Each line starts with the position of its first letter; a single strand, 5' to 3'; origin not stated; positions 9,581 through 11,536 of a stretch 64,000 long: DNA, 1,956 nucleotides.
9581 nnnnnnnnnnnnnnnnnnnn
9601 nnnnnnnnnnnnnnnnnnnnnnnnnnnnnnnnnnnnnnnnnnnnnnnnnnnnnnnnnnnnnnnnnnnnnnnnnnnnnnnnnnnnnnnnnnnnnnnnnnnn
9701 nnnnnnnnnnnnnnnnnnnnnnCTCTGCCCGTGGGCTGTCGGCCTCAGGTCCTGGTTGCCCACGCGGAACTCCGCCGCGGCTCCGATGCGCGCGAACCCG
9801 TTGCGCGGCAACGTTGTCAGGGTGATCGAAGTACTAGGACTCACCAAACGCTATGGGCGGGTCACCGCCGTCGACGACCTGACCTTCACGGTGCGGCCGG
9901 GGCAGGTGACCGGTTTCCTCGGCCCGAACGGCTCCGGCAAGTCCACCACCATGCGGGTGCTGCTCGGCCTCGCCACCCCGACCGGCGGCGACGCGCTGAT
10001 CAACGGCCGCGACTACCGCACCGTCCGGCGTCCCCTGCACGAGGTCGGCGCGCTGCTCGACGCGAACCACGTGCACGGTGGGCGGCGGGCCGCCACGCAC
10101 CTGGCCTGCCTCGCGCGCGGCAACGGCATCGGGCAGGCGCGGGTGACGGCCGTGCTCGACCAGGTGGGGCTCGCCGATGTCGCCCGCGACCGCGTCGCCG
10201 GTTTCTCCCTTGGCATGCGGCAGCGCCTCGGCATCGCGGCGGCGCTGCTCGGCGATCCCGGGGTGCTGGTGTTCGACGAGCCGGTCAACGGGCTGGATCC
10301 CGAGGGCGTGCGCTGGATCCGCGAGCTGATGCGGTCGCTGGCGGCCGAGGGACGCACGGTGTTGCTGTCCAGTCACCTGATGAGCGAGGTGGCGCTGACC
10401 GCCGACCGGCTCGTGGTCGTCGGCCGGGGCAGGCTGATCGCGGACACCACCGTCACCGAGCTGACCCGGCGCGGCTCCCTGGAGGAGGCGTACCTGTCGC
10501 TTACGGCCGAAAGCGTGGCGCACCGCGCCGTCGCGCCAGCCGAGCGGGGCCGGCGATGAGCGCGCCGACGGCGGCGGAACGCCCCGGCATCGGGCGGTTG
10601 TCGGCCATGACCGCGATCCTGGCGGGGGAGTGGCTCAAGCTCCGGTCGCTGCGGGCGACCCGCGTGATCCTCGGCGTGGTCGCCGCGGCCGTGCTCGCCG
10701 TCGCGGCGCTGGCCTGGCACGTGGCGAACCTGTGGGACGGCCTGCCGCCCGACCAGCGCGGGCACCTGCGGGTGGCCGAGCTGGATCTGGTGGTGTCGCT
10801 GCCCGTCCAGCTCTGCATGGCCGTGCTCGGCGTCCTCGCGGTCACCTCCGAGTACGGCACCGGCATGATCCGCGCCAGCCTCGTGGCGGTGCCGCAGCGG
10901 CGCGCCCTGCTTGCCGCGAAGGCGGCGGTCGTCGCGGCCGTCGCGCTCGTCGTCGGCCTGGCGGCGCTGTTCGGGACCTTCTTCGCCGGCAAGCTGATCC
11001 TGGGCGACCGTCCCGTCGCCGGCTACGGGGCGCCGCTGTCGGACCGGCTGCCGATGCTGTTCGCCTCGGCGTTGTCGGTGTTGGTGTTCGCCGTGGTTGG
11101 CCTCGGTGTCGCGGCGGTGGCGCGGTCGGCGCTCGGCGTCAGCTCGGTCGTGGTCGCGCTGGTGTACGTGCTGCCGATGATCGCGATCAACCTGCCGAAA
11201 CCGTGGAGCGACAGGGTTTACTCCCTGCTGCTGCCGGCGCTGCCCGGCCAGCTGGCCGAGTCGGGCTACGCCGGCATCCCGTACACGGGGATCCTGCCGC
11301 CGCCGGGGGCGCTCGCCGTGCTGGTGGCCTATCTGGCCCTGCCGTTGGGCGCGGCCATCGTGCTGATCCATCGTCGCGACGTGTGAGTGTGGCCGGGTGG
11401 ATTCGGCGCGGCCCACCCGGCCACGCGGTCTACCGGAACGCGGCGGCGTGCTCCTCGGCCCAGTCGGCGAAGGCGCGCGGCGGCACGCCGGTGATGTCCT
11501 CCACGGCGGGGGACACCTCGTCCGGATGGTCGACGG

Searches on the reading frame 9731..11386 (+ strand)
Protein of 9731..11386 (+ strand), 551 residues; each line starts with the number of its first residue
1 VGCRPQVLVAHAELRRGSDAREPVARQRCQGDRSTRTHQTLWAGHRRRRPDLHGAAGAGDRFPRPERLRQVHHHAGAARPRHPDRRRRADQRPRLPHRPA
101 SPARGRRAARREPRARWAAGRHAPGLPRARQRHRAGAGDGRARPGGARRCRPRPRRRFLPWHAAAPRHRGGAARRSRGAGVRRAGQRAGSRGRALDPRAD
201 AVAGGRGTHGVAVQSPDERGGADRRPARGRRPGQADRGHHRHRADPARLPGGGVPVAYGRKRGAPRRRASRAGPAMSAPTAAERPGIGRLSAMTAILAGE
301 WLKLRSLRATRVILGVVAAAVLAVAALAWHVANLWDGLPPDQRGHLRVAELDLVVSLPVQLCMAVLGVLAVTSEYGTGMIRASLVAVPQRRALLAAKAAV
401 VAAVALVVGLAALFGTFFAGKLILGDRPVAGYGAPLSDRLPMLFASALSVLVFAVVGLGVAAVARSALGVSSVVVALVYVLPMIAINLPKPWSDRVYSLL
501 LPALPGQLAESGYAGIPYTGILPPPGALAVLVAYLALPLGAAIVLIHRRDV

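Call 60: search_protein_families(library=pfam, proteins=[window:9731-11386:+], max_evalue=0.00001)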
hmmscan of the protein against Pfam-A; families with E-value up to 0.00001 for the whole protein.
window:9731-11386:+ (551 aa): 2 families
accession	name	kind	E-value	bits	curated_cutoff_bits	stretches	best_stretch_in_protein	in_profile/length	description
PF12730.13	ABC2_membrane_4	-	1.6e-09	38.4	27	1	297-481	2-177/179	ABC-2 family transporter protein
PF12679.13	ABC2_membrane_2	-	7.9e-09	35.6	27.2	1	363-551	82-283/283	ABC-2 family transporter protein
